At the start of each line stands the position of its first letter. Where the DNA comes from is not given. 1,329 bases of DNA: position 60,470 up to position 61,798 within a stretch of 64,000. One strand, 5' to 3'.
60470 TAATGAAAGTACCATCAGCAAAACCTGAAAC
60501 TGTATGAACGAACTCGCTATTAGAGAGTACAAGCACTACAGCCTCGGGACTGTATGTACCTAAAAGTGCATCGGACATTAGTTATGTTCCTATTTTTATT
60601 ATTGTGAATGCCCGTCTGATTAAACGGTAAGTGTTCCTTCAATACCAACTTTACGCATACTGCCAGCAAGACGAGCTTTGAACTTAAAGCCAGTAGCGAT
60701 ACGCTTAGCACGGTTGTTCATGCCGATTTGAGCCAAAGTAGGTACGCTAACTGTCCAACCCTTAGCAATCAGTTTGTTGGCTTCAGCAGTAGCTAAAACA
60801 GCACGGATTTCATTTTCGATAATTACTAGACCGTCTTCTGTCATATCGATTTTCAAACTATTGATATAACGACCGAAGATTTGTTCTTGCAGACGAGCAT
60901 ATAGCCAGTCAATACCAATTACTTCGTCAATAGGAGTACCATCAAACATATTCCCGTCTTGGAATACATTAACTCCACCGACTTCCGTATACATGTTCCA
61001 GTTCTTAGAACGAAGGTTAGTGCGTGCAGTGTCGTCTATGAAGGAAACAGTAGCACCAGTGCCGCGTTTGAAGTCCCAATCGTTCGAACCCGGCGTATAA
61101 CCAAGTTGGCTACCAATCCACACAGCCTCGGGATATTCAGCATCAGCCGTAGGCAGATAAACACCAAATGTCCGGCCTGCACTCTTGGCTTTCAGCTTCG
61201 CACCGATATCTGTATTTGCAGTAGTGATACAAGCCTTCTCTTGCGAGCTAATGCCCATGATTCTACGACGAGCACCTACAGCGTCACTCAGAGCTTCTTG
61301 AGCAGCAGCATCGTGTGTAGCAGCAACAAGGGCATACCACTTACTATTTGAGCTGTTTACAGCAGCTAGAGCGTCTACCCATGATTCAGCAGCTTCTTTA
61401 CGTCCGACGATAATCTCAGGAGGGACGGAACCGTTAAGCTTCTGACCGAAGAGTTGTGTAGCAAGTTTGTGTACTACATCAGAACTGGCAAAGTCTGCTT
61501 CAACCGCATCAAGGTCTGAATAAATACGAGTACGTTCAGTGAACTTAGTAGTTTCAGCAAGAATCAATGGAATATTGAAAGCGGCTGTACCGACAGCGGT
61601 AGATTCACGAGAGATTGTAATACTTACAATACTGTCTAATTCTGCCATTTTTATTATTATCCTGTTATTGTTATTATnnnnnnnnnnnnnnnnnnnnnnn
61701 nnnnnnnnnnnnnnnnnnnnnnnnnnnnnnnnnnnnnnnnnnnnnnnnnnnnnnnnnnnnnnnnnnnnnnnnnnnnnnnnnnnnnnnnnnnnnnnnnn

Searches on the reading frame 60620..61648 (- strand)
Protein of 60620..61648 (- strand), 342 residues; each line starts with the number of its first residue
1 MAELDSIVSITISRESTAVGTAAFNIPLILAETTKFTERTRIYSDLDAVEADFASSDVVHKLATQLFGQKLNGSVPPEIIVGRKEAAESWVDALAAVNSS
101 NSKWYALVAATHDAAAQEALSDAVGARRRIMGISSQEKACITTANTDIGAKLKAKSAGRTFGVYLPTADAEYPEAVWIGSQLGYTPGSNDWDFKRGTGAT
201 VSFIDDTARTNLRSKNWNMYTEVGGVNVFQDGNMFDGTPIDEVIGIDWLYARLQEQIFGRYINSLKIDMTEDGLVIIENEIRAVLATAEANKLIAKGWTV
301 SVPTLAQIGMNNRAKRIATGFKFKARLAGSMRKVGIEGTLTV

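Call 15: search_protein_families(library=phrogs, proteins=[window:60620-61648:-], max_evalue=0.001)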
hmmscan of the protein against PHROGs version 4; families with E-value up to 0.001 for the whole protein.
window:60620-61648:- (342 aa): 2 families
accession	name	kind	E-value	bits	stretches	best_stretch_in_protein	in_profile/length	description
phrog_205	-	tail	2e-80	271.8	1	1-341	12-433/455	tail sheath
phrog_9590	-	unknown function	7.1e-33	115.2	1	193-341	217-373/377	-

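Call 77: search_dna_similar(query=window:60620-61648:-, collection=phages, mode=protein, max_rows=12)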
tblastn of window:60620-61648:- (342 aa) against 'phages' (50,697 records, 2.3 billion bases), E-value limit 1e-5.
Records with a match: 1094; places in all: 1098; records where one place covers at least 80% of the query: 439.
Best place of each record, by identity: <60% 1094.
By first word of the organism name: Escherichia 382; Pseudomonas 232; Salmonella 93; Erwinia 57; Klebsiella 51; Aeromonas 35; Acinetobacter 26; Shigella 25; Campylobacter 23; Rhizobium 16; and 41 more.
By host as written in the record: Escherichia coli 129; - 89; Pseudomonas aeruginosa 72; Escherichia coli K-12 MG1655 51; Erwinia amylovora 27; Pseudomonas aeruginosa PAO1 26; Campylobacter jejuni 21; Escherichia coli O157:H7 20; and 310 more.
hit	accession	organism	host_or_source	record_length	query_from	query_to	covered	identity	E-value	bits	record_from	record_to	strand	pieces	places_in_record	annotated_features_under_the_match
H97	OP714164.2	Pseudomonas phage vB_PsaM_M1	Pseudomonas sp. ZM01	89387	3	342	99%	46.3%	8e-60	303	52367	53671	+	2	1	tail sheath protein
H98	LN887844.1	Pseudomonas phage VCM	-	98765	1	342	100%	44.1%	6e-51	268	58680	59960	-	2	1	hypothetical protein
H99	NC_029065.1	Pseudomonas phage VCM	-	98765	1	342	100%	44.1%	6e-51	268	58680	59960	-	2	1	tail sheath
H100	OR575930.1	Pseudomonas phage vB_PseuGesM_254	Pseudomonas gessardii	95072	1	342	100%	43.6%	1e-53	271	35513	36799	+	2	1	tail sheath protein | tail terminator protein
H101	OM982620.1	Pseudomonas phage Kremar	Pseudomonas syringae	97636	1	342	100%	43.4%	4e-50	259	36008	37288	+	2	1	hypothetical protein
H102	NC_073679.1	Pseudomonas phage Kremar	Pseudomonas syringae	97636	1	342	100%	43.4%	4e-50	259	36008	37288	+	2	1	hypothetical protein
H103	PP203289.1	Pseudomonas phage Psxphi15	Pseudomonas syringae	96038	1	342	100%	43.0%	1e-49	259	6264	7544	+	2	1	tail sheath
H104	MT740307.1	Pseudomonas phage phiK7A1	Pseudomonas syringae pv. actinidiae K7A1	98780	1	342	100%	42.2%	7e-48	259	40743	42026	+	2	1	tail sheath protein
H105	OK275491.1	Pseudomonas phage REC1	Pseudomonas sp.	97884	1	342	100%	42.0%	1e-46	251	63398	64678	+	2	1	hypothetical protein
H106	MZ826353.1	Pseudomonas phage REC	Pseudomonas syringae pv. Tomato 192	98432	1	342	100%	42.0%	1e-46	251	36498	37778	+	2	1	85: major tail protein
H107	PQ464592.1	Pseudomonas phage Boevelstad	Pseudomonas poae B04_10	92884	1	342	100%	41.9%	5e-53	266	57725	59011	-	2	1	tail sheath | hypothetical protein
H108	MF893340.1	Pseudomonas phage PPSC2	Pseudomonas fluorescens SA1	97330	1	342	100%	41.9%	1e-50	263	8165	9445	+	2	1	putative structural protein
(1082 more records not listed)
